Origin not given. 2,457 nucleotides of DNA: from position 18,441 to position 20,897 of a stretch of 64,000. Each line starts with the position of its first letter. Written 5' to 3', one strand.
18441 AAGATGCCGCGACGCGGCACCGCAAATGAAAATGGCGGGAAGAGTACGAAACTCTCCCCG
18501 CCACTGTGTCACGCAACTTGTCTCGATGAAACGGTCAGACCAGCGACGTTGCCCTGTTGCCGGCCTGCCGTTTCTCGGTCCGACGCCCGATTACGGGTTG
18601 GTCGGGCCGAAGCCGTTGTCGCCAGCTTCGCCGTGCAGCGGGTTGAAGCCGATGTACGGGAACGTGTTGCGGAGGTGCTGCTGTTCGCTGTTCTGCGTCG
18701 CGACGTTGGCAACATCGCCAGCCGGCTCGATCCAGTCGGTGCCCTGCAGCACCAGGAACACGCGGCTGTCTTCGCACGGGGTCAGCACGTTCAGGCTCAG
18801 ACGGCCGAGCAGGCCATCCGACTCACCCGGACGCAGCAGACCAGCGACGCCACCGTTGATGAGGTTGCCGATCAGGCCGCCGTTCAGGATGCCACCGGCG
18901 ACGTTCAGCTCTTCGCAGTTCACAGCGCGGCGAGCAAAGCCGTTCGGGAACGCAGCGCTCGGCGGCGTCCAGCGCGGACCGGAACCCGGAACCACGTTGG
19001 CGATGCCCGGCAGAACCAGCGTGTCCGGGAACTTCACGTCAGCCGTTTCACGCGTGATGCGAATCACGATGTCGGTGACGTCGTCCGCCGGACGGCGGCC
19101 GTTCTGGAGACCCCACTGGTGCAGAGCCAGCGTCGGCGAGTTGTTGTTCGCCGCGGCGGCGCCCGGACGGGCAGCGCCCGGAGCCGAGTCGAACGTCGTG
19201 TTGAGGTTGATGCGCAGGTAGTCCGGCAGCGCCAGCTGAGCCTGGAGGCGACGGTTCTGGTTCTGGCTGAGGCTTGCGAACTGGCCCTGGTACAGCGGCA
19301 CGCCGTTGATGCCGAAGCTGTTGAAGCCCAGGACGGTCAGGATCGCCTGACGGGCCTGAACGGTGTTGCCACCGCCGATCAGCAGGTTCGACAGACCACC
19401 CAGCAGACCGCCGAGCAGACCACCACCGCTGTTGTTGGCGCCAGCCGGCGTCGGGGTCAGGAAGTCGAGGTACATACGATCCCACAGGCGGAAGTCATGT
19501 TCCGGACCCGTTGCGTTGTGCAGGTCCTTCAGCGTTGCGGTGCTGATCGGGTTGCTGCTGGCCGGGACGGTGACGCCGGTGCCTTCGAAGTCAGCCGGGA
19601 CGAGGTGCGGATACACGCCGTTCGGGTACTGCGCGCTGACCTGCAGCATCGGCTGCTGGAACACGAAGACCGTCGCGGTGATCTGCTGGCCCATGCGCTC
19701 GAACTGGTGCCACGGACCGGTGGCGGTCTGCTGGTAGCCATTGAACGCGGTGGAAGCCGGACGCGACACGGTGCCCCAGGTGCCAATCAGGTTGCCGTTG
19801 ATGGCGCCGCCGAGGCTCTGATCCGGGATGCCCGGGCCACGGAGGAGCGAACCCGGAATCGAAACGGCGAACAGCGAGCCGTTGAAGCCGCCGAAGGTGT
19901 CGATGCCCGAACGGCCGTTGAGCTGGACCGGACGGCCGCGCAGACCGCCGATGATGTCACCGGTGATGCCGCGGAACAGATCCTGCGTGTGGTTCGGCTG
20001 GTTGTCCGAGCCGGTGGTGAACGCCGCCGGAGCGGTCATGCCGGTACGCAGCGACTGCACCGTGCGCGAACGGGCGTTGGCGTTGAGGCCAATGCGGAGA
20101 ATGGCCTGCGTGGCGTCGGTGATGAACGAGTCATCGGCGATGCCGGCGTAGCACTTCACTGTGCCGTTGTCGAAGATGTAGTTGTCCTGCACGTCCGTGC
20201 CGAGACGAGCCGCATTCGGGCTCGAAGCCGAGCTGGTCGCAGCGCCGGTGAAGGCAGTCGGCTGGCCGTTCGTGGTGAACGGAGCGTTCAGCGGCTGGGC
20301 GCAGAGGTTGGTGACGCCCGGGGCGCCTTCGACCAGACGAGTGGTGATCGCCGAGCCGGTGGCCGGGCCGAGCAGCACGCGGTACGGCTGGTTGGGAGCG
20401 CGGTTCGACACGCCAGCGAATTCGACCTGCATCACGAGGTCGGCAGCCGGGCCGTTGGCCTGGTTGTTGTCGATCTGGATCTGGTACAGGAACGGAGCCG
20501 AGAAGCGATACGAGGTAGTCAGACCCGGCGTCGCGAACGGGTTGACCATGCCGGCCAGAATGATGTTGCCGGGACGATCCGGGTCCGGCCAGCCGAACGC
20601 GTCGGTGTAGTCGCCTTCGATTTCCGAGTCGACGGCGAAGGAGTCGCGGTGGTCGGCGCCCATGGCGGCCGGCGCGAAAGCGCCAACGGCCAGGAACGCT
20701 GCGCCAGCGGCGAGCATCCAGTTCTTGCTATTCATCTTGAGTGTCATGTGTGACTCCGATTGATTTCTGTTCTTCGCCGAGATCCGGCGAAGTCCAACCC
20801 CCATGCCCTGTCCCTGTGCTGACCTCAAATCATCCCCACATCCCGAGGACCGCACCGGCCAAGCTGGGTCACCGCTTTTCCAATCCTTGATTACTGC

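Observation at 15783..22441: Candidate undescribed system: secreted DUF4331 + TPR + HupE/UreJ operon with a divergent Crp/Fnr regulator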

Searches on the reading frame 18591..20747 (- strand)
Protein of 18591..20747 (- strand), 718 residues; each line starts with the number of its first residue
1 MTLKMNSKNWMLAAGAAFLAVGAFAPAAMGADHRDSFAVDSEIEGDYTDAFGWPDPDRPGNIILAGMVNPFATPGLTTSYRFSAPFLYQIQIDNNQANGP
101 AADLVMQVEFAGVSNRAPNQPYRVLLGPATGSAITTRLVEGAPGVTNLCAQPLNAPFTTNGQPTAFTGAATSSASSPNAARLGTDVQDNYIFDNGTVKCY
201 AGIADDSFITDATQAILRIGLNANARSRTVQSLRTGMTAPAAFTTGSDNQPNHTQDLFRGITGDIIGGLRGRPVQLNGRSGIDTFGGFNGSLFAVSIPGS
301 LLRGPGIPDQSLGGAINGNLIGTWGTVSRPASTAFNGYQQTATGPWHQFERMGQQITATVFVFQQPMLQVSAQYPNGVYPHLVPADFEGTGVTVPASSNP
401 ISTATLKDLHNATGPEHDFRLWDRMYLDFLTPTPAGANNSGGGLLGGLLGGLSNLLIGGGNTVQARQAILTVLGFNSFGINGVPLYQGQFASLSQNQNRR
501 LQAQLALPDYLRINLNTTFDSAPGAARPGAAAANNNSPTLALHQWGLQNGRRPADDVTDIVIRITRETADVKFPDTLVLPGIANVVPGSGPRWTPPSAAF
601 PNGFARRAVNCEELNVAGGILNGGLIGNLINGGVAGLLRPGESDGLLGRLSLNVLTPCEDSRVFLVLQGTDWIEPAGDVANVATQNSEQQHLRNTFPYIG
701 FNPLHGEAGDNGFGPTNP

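Call 3: search_protein_families(library=pfam, proteins=[window:18591-20747:-], max_evalue=0.01)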
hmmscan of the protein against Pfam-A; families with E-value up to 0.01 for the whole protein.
window:18591-20747:- (718 aa): 1 family
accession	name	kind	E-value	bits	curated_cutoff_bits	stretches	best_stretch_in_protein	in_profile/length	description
PF14224.11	DUF4331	-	2.9e-26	93.1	27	2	32-361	2-267/421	Domain of unknown function (DUF4331)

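Call 4: search_protein_families(library=ncbifam, proteins=[window:18591-20747:-], max_evalue=0.01)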
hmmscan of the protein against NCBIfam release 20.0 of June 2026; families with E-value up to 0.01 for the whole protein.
window:18591-20747:- (718 aa): 0 families

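Call 7: find_homologous_proteins(query=window:18591-20747:-, max_evalue=0.001)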
Query window:18591-20747:- (718 aa): 36 proteins with E <= 0.001 among 8000 candidates.
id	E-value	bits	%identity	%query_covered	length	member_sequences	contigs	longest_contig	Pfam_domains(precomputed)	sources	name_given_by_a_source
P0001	0.0e+0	1610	99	100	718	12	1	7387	PF14224.12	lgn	-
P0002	0.0e+0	1278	82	100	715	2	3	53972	PF14224.12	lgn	-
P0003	0.0e+0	1226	79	100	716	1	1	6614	PF14224.12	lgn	-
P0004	0.0e+0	1202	77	100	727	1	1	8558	PF14224.12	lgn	-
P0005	0.0e+0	1200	77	100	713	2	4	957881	PF14224.12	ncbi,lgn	-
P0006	0.0e+0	1165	78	96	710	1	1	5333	PF14224.12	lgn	-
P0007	2.4e-178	613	50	99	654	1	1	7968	PF14224.12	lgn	-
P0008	1.3e-173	597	50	100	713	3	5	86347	PF14224.12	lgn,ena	-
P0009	7.0e-171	588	48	99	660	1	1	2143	PF14224.12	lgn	-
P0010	7.8e-168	578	49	99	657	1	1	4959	PF14224.12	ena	-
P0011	1.6e-162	560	47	99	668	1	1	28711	PF14224.12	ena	-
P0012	2.6e-162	560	48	99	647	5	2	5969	PF14224.12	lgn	-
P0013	3.4e-156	539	46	99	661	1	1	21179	PF14224.12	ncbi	ncbi:MAG: hypothetical protein NVS9B10_23650 [Nevskia sp.]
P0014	3.5e-113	397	40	99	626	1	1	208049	PF14224.12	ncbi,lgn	ncbi:MAG TPA: DUF4331 family protein [Pyrinomonadaceae bacterium]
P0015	5.0e-113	397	41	96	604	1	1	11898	PF14224.12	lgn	-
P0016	3.4e-112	394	39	99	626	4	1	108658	PF14224.12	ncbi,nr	ncbi:MAG: DUF4331 domain-containing protein [Acidobacteria bacterium]|nr:DUF4331 domain-containing p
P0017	1.0e-109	386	39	99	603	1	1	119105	PF14224.12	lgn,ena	-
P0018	2.5e-108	381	40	96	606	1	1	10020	PF14224.12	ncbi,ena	-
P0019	5.9e-108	380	38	98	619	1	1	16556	PF14224.12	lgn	-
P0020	1.1e-105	372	39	96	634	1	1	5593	PF14224.12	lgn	-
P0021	1.7e-105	372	38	99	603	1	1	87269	PF14224.12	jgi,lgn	jgi:hypothetical protein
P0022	1.8e-104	368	38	98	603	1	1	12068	PF14224.12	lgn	-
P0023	1.6e-103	365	38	99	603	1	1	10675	PF14224.12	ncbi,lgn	ncbi:MAG: DUF4331 family protein [Pyrinomonadaceae bacterium]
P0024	1.5e-102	362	39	96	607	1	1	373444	PF14224.12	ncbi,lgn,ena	-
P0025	1.8e-102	362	39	98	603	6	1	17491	PF14224.12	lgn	-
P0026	1.7e-100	355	39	98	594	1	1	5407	PF14224.12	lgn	-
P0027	2.5e-100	355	37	98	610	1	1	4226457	PF14224.12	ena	-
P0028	8.1e-97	343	38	99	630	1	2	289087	PF14224.12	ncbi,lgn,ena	-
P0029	2.2e-58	216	30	98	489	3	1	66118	PF14224.12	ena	-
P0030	1.2e-53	200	30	97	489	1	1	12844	PF14224.12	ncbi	-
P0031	6.0e-53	198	30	96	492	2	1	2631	PF14224.12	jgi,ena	-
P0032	1.1e-44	171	30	95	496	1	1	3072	PF14224.12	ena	-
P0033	2.1e-43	167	30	81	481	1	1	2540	PF14224.12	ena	-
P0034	5.6e-39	152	30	80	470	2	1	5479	PF14224.12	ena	-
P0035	7.6e-36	142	27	98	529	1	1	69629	PF14224.12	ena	-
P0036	2.6e-34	136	26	98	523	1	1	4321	PF14224.12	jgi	-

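Call 8: search_solved_structures(query=window:18591-20747:-, max_evalue=1)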
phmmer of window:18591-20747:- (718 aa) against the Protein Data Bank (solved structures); distinct sequences matched with E-value up to 1: 0.

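Call 11: find_related_loci(query=A1, collection=genome_contigs, flank=8000)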
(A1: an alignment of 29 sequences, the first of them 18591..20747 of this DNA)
Query A1 (718 aa) in genome_contigs; peptide patterns used: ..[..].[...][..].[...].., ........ (x = any residue, [..] = any of these).
111 stretches matched a pattern; 60 encode a relative of the query (tblastn E <= 1e-3); 59 distinct loci.
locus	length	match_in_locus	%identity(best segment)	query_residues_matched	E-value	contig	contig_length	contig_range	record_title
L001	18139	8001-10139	77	1-718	0e+0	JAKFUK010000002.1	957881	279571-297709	MAG: Nevskia sp. isolate D1_Bin_22 D1_0000002, whole genome shotgun sequence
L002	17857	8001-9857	40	8-713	2e-126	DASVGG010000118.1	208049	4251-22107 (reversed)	MAG TPA_asm: Pyrinomonadaceae bacterium isolate SMAG_U2109 k141_92604, whole genome shotgun sequence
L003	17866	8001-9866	39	5-713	3e-125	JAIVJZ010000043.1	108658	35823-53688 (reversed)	MAG: Acidobacteria bacterium isolate MAG9 MTG9_24, whole genome shotgun sequence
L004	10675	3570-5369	38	4-713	5e-117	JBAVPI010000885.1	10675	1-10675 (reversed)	MAG: Pyrinomonadaceae bacterium isolate MFD00676_ilm_asm_bin4 k127_143983, whole genome shotgun sequence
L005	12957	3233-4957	39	26-713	5e-116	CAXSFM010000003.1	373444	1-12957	MAG: uncultured Pyrinomonadaceae bacterium isolate private_X4_metawrap_bin.2 genome assembly, contig: private_X4_metawra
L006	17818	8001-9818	39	5-711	4e-115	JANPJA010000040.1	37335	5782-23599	MAG: Acidobacteriota bacterium isolate VAR_61_metabat_479 VAR_61_k141_1711136, whole genome shotgun sequence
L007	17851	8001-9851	37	2-713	7e-115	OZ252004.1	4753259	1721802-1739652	MAG: Pyrinomonadaceae bacterium isolate 55cb242d-0e91-4f47-a3c8-a26a29971085 genome assembly, chromosome: 1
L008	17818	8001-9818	37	5-715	7e-114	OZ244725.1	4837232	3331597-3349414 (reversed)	MAG: Pyrinomonadaceae bacterium isolate 7651e387-dc64-44e5-bcba-2ed70fff98b0 genome assembly, chromosome: 1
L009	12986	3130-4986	38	7-715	7e-109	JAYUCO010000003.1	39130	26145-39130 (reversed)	MAG: Pyrinomonadaceae bacterium isolate GFS_6983 GFS_6983_2, whole genome shotgun sequence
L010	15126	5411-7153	36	5-713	3e-97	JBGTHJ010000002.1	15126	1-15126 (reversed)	MAG: Pyrinomonadaceae bacterium isolate JTS-RE236 k141_8865980, whole genome shotgun sequence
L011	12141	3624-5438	36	5-715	1e-105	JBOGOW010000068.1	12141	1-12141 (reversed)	MAG: Pyrinomonadaceae bacterium isolate SE1515_concoct.bin.35 NODE_543_length_12141_cov_0.897869, whole genome shotgun s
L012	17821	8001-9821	31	3-716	3e-83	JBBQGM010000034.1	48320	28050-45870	MAG: Pyrinomonadales bacterium isolate Co_metawrap_963 Cmw_963_k141_6204469_length_48320_cov_28.0000, whole genome shotg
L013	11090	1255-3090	31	3-712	3e-78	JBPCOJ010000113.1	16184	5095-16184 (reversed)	MAG: Pyrinomonadaceae bacterium isolate TH_ant_mag_153 S1Ck127_3836906_flag_0_multi_20.9875_len_16184, whole genome shot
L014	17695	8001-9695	31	25-718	2e-69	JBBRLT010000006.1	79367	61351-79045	MAG: Terriglobales bacterium isolate La1_maxbin2.080 LA1C_X2.080_k141_263579L_79367_cov_50.1573, whole genome shotgun se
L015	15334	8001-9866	29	12-714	1e-61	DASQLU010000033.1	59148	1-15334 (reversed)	MAG TPA_asm: Pyrinomonadaceae bacterium isolate SMAG_U10730 k141_13404, whole genome shotgun sequence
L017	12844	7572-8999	30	17-713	2e-61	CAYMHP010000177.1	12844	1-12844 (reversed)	MAG TPA_asm: uncultured Solibacteraceae bacterium isolate SRP272529_co2_257 genome assembly, contig: NODE_8715_length_12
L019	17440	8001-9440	30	4-715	2e-58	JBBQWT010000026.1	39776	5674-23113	MAG: Terriglobales bacterium isolate Co_metawrap_2073 Cmw_2073_k141_1988860_length_39776_cov_14.9986, whole genome shotg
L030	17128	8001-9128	30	26-581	4e-46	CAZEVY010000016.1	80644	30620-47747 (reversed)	MAG TPA_asm: uncultured Solibacteraceae bacterium isolate SRP237561_co1_63 genome assembly, contig: NODE_392_length_8064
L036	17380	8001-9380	28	19-713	9e-43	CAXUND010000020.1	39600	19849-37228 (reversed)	MAG TPA_asm: uncultured Acidobacteriaceae bacterium isolate public_SRR14722301_metawrap_bin.2 genome assembly, contig: p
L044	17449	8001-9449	26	2-715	9e-39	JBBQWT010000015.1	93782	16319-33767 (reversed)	MAG: Terriglobales bacterium isolate Co_metawrap_2073 Cmw_2073_k141_23469513_length_93782_cov_15.9992, whole genome shot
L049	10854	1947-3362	30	16-713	3e-56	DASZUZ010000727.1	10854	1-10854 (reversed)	MAG TPA_asm: Bryobacteraceae bacterium isolate SMAG_U6118 k141_203477, whole genome shotgun sequence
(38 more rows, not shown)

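Call 16: predict_structure(alignment_id=A1)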
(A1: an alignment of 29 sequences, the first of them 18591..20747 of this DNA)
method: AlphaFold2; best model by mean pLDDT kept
length: 718 residues; sequences in the alignment: 29
mean_pLDDT: 55.0   pTM: 0.63
mean pLDDT of the five models: 55.0, 52.8, 50.9, 50.0, 48.7
residues with pLDDT >= 90: 26; 70-90: 195; 50-70: 160; < 50: 337
segments of 3 or more residues with pLDDT < 50: 1-6, 8-17, 19-44, 70-79, 115-118, 152-189, 206-288, 363-365, 438-456, 476-483, 521-536, 547-549, 553-556, 578-582, 615-657, 663-695, 700-718
pLDDT, mean of each block of 10 residues (from residue 1): 40 46 29 28 53 76 76 36 78 82 88 56 85 72 86 41 35 30 39 77 54 42 38 35 37 26 26 32 38 85 87 82 84 68 75 61 52 52 77 71 72 76 76 61 44 51 72 49 50 69 69 75 38 46 51 52 70 59 59 71 71 47 34 34 31 42 40 30 33 45 31 27
secondary structure, 60 per line:
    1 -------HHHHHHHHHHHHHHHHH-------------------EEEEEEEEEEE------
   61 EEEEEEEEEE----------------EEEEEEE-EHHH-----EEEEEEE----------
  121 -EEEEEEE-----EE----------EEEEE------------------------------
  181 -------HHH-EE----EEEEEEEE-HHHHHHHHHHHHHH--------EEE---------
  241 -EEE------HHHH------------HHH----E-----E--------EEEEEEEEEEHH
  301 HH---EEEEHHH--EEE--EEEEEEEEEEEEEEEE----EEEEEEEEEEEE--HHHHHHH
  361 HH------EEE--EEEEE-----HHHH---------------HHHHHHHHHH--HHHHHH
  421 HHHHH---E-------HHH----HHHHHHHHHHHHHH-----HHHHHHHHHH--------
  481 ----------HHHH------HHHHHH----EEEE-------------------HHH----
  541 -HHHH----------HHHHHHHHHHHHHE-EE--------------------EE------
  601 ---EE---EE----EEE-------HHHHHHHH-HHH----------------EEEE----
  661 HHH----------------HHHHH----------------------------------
elements in order (helices of 4 or more, strands of 3 or more residues): H8-24 E44-54 E61-70 E87-93 E104-110 E122-128 E146-150 E198-205 H207-220 E229-231 E242-244 H251-254 E289-298 H299-302 E306-309 E315-317 E320-335 E340-351 H354-362 E369-371 E374-378 H384-387 H403-412 H415-425 H444-457 H463-472 H491-494 H501-506 E511-514 H542-545 H556-568 E615-617 H625-632 E653-656 H680-684

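Call 17: search_protein_families(library=pfam, proteins=[L002:11167-13521:+, L004:6727-9318:+, L019:7079-7936:+, L002:15168-15587:-, L002:2226-2840:+, L002:4080-6461:+, L017:10546-12267:+, L004:691-1482:+], max_evalue=0.001)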
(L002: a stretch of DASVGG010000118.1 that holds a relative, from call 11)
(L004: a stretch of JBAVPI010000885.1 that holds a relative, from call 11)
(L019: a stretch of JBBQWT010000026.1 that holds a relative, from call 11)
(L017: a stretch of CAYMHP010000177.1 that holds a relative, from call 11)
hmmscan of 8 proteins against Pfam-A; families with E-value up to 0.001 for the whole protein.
L002:11167-13521:+ (785 aa): 3 families
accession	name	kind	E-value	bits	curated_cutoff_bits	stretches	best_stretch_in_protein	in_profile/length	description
PF00593.30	TonB_dep_Rec_b-barrel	-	1.3e-24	88.4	27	1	323-736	17-436/436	TonB dependent receptor-like, beta-barrel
PF07715.20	Plug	-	7.8e-08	33.2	23.9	1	163-256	27-107/107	TonB-dependent Receptor Plug Domain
PF13620.12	CarboxypepD_reg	-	0.00014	22.6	32.3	1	48-110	2-69/82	Carboxypeptidase regulatory-like domain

L004:6727-9318:+ (864 aa): 2 families
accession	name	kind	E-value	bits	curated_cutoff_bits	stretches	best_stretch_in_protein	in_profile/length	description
PF03824.22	NicO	-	2.3e-23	83.4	27.7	2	318-543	6-246/287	High-affinity nickel-transport protein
PF13386.12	DsbD_2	-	9.2e-08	32.6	24.9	1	481-560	117-189/199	Cytochrome C biogenesis protein transmembrane region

L019:7079-7936:+ (286 aa): 0 families

L002:15168-15587:- (140 aa): 1 family
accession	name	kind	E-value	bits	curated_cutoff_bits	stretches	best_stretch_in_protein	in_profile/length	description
PF00072.30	Response_reg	-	6.6e-27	94.3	30.2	1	23-134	1-110/111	Response regulator receiver domain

L002:2226-2840:+ (205 aa): 4 families
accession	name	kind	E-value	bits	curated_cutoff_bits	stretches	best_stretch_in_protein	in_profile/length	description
PF08281.18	Sigma70_r4_2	-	5.8e-17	61.5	25.7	1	124-176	2-54/54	Sigma-70, region 4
PF04542.20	Sigma70_r2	-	1.2e-11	44.7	24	1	33-85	5-59/71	Sigma-70 region 2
PF04545.22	Sigma70_r4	-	1.9e-11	43.7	24.1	1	129-177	1-49/50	Sigma-70, region 4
PF22029.2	PhyR_sigma2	-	4.8e-05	23.7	27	1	36-83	7-54/55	Sigma2 domain of PhyR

L002:4080-6461:+ (794 aa): 9 families
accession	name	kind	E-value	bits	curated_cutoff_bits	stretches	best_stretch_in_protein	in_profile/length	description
PF08448.16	PAS_4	-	9.1e-54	180.8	23.1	3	454-563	2-110/110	PAS fold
PF00989.32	PAS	-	1.4e-36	125.4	22.6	3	282-393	2-113/113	PAS fold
PF13426.13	PAS_9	-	6.6e-35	119.9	27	3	172-267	2-102/103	PAS domain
PF13188.13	PAS_8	-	1.3e-19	69.8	21.8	1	161-206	1-43/65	PAS domain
PF02518.31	HATPase_c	-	4.1e-15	56.6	26.4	1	689-783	3-109/111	Histidine kinase-, DNA gyrase B-, and HSP90-like ATPase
PF08447.18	PAS_3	-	5.9e-15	55.7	25.6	1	184-258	2-81/89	PAS fold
PF12860.13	PAS_7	-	1e-14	55.1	27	0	288-337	2-52/115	PAS fold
PF07730.19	HisKA_3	-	2e-12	47.9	24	1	582-648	1-68/68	Histidine kinase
PF13581.12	HATPase_c_2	-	9.9e-05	22.8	27.4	1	695-744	35-89/127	Histidine kinase-like ATPase domain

L017:10546-12267:+ (574 aa): 2 families
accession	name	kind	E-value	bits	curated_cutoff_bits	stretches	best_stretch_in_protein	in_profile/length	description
PF03824.22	NicO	-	8.5e-13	48.7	27.7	1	288-555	6-274/287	High-affinity nickel-transport protein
PF11139.14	SfLAP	-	1.6e-06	28.2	35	0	292-396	3-91/213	Sap, sulfolipid-1-addressing protein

L004:691-1482:+ (264 aa): 2 families
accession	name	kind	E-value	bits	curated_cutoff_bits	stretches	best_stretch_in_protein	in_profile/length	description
PF13545.12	HTH_Crp_2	-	1.1e-15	57.8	27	1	181-246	2-69/70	Crp-like helix-turn-helix domain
PF00027.35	cNMP_binding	-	3.6e-11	43.3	27.5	1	61-145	2-86/89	Cyclic nucleotide-binding domain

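Call 19: find_homologous_proteins(query=A1, max_evalue=0.00001)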
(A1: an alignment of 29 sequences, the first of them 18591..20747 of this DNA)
Query A1 (29 sequences) (718 aa, profile of the alignment): 38 proteins with E <= 0.00001 among 8000 candidates.
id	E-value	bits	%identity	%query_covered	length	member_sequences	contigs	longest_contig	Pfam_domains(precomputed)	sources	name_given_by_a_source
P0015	3.1e-288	976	41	96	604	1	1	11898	PF14224.12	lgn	-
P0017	1.1e-285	967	39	99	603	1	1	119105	PF14224.12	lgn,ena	-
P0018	1.5e-285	967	40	96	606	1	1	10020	PF14224.12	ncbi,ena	-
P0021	4.6e-284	962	38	99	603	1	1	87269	PF14224.12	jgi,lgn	jgi:hypothetical protein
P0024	1.5e-281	954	39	96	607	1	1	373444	PF14224.12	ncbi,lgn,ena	-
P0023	1.9e-281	953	38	99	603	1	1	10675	PF14224.12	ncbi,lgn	ncbi:MAG: DUF4331 family protein [Pyrinomonadaceae bacterium]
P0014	2.3e-279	946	40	99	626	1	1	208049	PF14224.12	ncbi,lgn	ncbi:MAG TPA: DUF4331 family protein [Pyrinomonadaceae bacterium]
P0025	3.1e-279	946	39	98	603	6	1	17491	PF14224.12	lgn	-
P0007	3.3e-278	942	50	99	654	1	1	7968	PF14224.12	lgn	-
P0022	1.3e-277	940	38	98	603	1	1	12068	PF14224.12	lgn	-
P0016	2.1e-275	933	39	99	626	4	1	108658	PF14224.12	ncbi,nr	ncbi:MAG: DUF4331 domain-containing protein [Acidobacteria bacterium]|nr:DUF4331 domain-containing p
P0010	7.0e-273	925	49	99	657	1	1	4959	PF14224.12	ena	-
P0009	4.8e-272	922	48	99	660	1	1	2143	PF14224.12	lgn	-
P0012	1.9e-270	917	48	99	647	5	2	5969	PF14224.12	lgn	-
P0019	2.6e-267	906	38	98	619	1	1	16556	PF14224.12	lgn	-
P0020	1.6e-266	904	39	96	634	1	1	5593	PF14224.12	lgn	-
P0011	1.5e-262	891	47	99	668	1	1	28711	PF14224.12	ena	-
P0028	1.2e-260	884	38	99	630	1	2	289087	PF14224.12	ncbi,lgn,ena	-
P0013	2.1e-260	884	46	99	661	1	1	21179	PF14224.12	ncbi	ncbi:MAG: hypothetical protein NVS9B10_23650 [Nevskia sp.]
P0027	4.9e-251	853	37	98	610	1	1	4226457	PF14224.12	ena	-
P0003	1.2e-250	851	79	100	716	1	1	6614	PF14224.12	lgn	-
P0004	8.4e-250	849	77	100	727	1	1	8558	PF14224.12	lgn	-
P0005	2.6e-249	847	77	100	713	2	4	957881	PF14224.12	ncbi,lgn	-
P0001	8.9e-249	845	99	100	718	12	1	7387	PF14224.12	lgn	-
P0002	2.5e-245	834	82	100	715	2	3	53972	PF14224.12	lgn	-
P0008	5.2e-244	829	50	100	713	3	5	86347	PF14224.12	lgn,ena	-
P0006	6.4e-243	826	78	96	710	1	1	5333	PF14224.12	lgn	-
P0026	2.6e-215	735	39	98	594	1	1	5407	PF14224.12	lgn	-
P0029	2.0e-178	613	30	98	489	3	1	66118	PF14224.12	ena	-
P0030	2.7e-177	609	30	97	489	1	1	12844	PF14224.12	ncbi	-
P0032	9.7e-174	597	30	95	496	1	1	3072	PF14224.12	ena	-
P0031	1.4e-173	597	30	96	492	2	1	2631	PF14224.12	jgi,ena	-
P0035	1.3e-162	561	27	98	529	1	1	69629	PF14224.12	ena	-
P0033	1.1e-120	422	30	81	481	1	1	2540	PF14224.12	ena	-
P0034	8.3e-120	419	30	80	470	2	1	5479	PF14224.12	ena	-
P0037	3.0e-96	341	74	45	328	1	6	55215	PF14224.12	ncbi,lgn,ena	-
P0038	3.1e-17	80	23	59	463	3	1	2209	PF14224.12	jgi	-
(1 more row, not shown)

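Call 20: fold_search(model_id=the predicted structure, library=pdb)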
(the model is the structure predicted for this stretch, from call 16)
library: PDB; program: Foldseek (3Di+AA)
matches with E <= 10: 132; with E <= 0.001: 0
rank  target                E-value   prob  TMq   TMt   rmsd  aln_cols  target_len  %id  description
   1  2mta_H                1.2e+00  0.04  0.05  0.08  13.8       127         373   10  CRYSTAL STRUCTURE OF A TERNARY ELECTRON TRANSFER COMPLEX BETWEEN METHYLAMINE DEHYDROGENASE, AMICYANIN AND A C-TYPE CYT (released 1994-01-31)
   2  7r4v_A                1.5e+00  0.03  0.06  0.21  17.3       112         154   12  Strep-tag FtrA-P19 from Rubrivivax gelatinosus in complex with an endogenous CU1 (released 2022-05-18)
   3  2j56_H                1.8e+00  0.04  0.05  0.09  13.8       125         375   12  X-ray reduced Paraccocus denitrificans methylamine dehydrogenase N- semiquinone in complex with amicyanin. (released 2007-01-23)
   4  1mg2_A                1.9e+00  0.04  0.05  0.08  17.5       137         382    9  MUTATION OF ALPHA PHE55 OF METHYLAMINE DEHYDROGENASE ALTERS THE REORGANIZATION ENERGY AND ELECTRONIC COUPLING FOR ITS  (released 2002-12-11)
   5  6otf_A                2.0e+00  0.01  0.05  0.07  14.7       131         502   11  Symmetric reconstruction of human norovirus GII.2 Snow Mountain Virus Strain VLP in T=3 symmetry (released 2019-06-26)
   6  7wn4_F                2.3e+00  0.04  0.06  0.09  10.2        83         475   16  Cryo-EM structure of VWF D'D3 dimer (wild type) complexed with D1D2 at 3.4 angstron resolution (1 unit) (released 2022-05-18)
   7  9m76_K                2.3e+00  0.01  0.05  0.05  15.5       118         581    9  UHRF1 bound to a mononucleosome in its pre-active state, with the RING domain bound to the SRA domain. (released 2026-03-11)
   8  8vv6_A                2.5e+00  0.02  0.06  0.22  17.6       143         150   12  The crystal structure of Brucella abortus FtrA-H151A mutant (released 2025-02-05)
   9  7zkg_A                2.7e+00  0.03  0.04  0.10  14.7        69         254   16  C-Methyltransferase PsmD from Streptomyces griseofuscus with bound cofactor (crystal form 2) (released 2022-12-28)
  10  3l4m_D                2.7e+00  0.03  0.05  0.09  13.2       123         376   12  Crystal Structure of the MauG/pre-Methylamine Dehydrogenase Complex. (released 2010-03-23)
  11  6gb7_E                2.7e+00  0.02  0.06  0.14  13.9       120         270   16  Structure of H-2Db with scoop loop from tapasin (released 2019-03-06)
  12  8s3o_A                2.7e+00  0.02  0.06  0.04  13.6       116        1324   12  Structure of native human CD109 (released 2025-03-05)
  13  8vgq_H                2.7e+00  0.01  0.05  0.13  25.0       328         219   10  CryoEM structure of GNE-1952-alkylated KRAS G12C in complex with engineered conformationally rigid Fab 2H11.4DS (released 2024-10-30)
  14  6ue5_A                2.8e+00  0.01  0.07  0.11  27.1       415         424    7  Crystal structure of full-length human DCAF15-DDB1-deltaPBP-DDA1-RBM39 in complex with 4-(aminomethyl)-N-(3-cyano-4-me (released 2019-12-18)
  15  8d3c_A                3.0e+00  0.04  0.07  0.04  11.0       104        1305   18  VWF tubule derived from monomeric D1-A1 (released 2022-07-06)
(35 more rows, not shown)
